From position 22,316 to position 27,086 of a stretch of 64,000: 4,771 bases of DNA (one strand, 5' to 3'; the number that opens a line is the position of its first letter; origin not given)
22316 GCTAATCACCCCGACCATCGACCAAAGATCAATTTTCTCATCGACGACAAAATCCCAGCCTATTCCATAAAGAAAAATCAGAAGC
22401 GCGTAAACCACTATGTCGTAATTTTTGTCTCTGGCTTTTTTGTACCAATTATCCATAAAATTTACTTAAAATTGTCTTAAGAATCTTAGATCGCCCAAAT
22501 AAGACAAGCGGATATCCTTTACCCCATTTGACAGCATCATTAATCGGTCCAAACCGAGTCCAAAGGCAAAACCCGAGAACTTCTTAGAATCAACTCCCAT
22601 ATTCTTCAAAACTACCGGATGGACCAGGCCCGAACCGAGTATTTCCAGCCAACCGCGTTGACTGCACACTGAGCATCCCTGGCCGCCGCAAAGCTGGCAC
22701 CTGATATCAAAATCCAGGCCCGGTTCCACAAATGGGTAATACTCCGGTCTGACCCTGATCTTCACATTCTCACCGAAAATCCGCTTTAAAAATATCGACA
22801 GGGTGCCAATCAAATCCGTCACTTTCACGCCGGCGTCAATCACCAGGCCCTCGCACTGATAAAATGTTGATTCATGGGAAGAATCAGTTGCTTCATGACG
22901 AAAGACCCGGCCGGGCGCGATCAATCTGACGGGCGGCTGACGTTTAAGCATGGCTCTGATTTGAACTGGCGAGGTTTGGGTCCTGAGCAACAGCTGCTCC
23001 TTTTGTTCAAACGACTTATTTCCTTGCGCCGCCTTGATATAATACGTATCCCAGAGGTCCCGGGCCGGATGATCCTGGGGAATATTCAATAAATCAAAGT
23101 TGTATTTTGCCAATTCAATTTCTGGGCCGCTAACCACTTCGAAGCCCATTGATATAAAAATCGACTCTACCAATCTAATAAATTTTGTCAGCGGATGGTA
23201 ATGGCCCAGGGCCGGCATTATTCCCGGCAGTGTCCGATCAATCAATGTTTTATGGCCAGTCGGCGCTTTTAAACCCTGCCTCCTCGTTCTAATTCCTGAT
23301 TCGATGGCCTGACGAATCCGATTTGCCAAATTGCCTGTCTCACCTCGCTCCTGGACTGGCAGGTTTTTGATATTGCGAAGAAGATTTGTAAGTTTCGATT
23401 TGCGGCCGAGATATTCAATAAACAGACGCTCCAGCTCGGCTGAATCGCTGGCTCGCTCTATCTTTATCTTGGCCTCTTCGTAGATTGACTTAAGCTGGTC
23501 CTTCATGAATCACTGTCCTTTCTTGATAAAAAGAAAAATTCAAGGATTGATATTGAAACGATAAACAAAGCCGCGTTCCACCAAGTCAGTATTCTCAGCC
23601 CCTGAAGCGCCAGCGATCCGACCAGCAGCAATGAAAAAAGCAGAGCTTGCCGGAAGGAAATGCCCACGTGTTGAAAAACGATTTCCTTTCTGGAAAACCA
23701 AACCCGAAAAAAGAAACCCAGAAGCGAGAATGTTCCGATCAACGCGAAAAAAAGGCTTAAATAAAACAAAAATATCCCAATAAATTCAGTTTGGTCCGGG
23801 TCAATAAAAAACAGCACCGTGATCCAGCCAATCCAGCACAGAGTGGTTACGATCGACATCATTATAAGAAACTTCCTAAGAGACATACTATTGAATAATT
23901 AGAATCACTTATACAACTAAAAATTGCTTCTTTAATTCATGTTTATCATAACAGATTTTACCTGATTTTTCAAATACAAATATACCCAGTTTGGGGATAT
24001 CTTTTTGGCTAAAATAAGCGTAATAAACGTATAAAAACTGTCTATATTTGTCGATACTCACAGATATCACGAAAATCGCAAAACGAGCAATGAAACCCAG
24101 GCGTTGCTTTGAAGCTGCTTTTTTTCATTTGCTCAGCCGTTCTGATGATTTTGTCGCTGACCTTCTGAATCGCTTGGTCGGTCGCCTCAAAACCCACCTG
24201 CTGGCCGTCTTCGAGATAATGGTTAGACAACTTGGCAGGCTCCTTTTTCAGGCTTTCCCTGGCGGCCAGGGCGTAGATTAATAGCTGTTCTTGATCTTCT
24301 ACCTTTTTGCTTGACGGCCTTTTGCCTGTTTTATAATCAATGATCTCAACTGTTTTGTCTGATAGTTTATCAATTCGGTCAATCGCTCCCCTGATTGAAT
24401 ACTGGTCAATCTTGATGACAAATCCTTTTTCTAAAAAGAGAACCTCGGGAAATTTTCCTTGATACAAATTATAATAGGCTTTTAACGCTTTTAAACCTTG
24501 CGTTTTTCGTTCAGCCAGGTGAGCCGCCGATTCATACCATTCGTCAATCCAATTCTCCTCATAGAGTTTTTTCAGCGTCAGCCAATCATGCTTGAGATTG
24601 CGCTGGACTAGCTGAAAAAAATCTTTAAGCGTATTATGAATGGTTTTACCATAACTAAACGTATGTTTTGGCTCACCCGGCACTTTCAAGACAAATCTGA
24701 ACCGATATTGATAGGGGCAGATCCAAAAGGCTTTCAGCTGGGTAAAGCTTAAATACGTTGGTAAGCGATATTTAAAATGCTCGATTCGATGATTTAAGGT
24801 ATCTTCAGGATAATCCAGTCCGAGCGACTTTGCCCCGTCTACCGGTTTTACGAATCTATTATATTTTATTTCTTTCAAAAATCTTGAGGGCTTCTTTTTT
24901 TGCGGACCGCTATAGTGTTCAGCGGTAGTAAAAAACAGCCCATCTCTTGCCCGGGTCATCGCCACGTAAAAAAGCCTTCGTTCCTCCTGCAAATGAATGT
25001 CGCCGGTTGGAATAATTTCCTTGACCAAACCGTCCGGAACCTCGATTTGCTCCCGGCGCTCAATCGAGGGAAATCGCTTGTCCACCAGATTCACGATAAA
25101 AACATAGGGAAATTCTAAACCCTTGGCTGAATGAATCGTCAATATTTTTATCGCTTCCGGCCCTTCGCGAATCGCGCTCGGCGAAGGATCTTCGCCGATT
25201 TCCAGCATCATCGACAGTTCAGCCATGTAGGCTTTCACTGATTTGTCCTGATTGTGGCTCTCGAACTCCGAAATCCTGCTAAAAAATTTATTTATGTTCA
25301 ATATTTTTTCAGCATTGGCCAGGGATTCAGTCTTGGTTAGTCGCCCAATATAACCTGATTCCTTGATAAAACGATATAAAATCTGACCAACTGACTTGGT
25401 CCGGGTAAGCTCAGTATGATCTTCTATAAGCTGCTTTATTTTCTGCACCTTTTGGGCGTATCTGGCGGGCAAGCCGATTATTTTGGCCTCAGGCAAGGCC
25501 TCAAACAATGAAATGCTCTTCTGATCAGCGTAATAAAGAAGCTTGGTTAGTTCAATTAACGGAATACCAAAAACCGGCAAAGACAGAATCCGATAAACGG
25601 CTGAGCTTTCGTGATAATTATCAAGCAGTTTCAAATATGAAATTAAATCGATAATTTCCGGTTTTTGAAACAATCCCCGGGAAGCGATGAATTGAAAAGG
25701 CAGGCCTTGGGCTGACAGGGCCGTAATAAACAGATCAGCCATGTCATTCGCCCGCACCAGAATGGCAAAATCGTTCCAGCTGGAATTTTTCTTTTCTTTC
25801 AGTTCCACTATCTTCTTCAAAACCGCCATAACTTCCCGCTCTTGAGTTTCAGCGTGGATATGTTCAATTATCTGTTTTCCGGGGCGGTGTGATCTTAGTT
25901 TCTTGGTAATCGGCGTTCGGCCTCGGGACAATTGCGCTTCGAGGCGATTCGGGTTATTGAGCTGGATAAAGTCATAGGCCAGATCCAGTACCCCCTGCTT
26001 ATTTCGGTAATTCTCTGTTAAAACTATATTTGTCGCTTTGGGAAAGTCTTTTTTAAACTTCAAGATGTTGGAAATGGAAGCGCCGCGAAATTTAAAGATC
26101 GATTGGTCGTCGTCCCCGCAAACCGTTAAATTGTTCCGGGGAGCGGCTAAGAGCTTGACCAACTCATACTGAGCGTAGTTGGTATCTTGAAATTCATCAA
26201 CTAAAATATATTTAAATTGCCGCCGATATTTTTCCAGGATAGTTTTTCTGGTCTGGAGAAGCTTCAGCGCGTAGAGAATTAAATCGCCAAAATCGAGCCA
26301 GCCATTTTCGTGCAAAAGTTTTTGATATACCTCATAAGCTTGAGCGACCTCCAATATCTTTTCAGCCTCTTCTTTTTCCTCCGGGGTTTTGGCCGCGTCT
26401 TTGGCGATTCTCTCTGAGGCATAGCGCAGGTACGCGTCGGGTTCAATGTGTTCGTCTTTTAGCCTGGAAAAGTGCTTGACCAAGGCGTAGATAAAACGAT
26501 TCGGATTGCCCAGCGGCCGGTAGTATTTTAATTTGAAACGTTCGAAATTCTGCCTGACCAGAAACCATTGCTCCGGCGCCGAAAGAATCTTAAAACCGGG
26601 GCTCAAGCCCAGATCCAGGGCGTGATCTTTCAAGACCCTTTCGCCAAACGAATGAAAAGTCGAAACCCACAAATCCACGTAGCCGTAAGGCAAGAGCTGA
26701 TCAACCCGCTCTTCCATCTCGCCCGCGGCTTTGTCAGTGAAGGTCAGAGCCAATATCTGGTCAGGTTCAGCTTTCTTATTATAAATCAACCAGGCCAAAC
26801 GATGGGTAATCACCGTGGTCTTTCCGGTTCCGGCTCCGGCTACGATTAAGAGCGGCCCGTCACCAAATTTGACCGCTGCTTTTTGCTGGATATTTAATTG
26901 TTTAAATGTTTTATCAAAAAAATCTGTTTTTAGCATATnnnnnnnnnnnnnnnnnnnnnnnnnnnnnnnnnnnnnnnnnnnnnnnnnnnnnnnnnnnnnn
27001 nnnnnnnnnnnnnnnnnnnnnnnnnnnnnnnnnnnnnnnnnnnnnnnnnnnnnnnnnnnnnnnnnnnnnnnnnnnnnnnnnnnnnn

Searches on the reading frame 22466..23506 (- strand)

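Call 9: search_protein_families(library=pfam, proteins=[window:22466-23506:-], max_evalue=0.001)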
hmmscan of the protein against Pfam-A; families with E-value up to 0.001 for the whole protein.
window:22466-23506:- (346 aa): 2 families
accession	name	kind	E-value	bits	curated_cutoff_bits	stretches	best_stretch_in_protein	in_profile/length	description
PF01409.25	tRNA-synt_2d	-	1.2e-90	303.8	19.8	1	89-346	2-246/246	tRNA synthetases class II core domain (F)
PF02912.23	Phe_tRNA-synt_N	-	4.3e-15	55.9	22.3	1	21-81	2-62/69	Aminoacyl tRNA synthetase class II, N-terminal domain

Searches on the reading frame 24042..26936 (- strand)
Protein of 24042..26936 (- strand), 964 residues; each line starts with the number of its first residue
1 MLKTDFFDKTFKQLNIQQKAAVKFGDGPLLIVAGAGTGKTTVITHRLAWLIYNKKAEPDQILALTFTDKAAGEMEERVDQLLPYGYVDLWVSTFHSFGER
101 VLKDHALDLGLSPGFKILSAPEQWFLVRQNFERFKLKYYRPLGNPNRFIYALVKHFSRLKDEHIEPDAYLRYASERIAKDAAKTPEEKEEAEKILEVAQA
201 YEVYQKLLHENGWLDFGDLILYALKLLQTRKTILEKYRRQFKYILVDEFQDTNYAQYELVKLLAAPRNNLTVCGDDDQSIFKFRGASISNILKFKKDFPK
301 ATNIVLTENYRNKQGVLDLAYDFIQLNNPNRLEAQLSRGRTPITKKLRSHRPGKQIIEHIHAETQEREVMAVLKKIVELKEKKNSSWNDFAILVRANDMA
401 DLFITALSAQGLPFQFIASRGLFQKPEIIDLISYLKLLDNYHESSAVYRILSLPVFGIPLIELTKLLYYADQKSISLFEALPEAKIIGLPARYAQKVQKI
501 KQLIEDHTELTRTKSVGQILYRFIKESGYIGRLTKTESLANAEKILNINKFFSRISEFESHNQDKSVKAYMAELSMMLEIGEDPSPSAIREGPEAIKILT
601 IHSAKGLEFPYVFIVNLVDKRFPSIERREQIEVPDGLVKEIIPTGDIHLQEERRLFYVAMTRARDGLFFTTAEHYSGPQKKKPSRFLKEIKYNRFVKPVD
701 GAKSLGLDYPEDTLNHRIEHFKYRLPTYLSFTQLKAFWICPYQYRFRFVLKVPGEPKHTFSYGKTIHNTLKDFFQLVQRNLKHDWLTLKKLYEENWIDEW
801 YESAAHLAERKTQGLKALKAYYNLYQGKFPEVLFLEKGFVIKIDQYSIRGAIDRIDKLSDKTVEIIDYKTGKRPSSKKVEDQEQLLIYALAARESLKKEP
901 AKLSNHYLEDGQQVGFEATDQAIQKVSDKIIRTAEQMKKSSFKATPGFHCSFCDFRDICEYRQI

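Call 3: search_protein_families(library=pfam, proteins=[window:24042-26936:-], max_evalue=0.01)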
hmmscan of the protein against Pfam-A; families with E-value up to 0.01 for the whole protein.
window:24042-26936:- (964 aa): 10 families
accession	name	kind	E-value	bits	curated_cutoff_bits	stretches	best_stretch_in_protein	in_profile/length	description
PF00580.27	UvrD-helicase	-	2.6e-80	270.4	23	1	14-299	1-271/271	UvrD/REP helicase N-terminal domain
PF13361.12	UvrD_C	-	2.8e-56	191.9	25.6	1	304-673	1-349/350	UvrD-like helicase C-terminal domain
PF12705.13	PDDEXK_1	-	2.7e-33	116.4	22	1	729-960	2-247/247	PD-(D/E)XK nuclease superfamily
PF13245.12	AAA_19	-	1e-23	84.4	25.1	1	18-283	1-133/134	AAA domain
PF13538.12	UvrD_C_2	-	1.9e-11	44.1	27.4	2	598-617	4-23/52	UvrD-like helicase C-terminal domain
PF01443.25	Viral_helicase1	-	1.2e-05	25.7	21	0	598-670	179-227/228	Viral superfamily 1 RNA helicase core domain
PF10926.14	DUF2800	-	1.4e-05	24.9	21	1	850-962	120-235/368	Protein of unknown function (DUF2800)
PF13604.12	AAA_30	-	4.4e-05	23.8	27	1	14-78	2-66/191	AAA domain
PF01930.23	Cas_Cas4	-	0.001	19.6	22.7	1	849-959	53-158/160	Domain of unknown function DUF83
PF13087.12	AAA_12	-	0.0056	16.7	27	0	493-668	39-189/195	AAA domain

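Call 48: search_protein_families(library=ncbifam, proteins=[window:24042-26936:-], max_evalue=0.01)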
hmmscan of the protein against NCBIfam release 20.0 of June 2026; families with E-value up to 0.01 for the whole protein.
window:24042-26936:- (964 aa): 26 families (the best 25 are shown)
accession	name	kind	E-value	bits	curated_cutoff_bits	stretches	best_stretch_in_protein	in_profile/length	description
TIGR01073.1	pcrA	equivalog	1.3e-153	513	911.2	1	12-693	3-634/725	DNA helicase PcrA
TIGR01074.1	rep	equivalog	1.7e-125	419.9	951.45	1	13-691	1-634/668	DNA helicase Rep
NF008743.0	PRK11773.1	equivalog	9.1e-120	401.2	965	1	11-692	7-638/720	DNA helicase II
TIGR01075.1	uvrD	equivalog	3.4e-116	389.3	1144.45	2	150-691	119-632/715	DNA helicase II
NF008172.0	PRK10919.1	equivalog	1.3e-91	307.9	1168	1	13-691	2-634/673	DNA helicase Rep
TIGR02785.1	addA_Gpos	equivalog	1.7e-60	205.1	707.65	3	375-669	562-876/1234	helicase-exonuclease AddAB subunit AddA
NF008276.0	PRK11054.1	equivalog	1.5e-56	192.3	543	3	4-103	186-284/684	DNA helicase IV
TIGR00609.1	recB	equivalog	1.9e-48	165.4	696.05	2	180-686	306-827/1175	exodeoxyribonuclease V subunit beta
TIGR02784.1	addA_alphas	equivalog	3.4e-44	151.5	860.75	3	180-318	326-487/1138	double-strand break repair helicase AddA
NF010485.0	PRK13909.1-2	equivalog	6.4e-33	114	650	2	191-618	278-633/909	RecB-like helicase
NF010487.0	PRK13909.1-4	equivalog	4.8e-30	104.5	759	2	196-437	276-525/924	RecB-like helicase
NF010486.0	PRK13909.1-3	equivalog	9.5e-18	63.6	1109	2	230-423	320-518/921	RecB-like helicase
NF008128.0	PRK10876.1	equivalog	3.7e-15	54.7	1697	1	210-318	345-455/1181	exodeoxyribonuclease V subunit beta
TIGR00372.1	cas4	equivalog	1.3e-13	51.1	65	1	835-960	55-179/180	CRISPR-associated protein Cas4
TIGR02773.1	addB_Gpos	equivalog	1.6e-12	46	903.7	1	68-451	41-401/1159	helicase-exonuclease AddAB subunit AddB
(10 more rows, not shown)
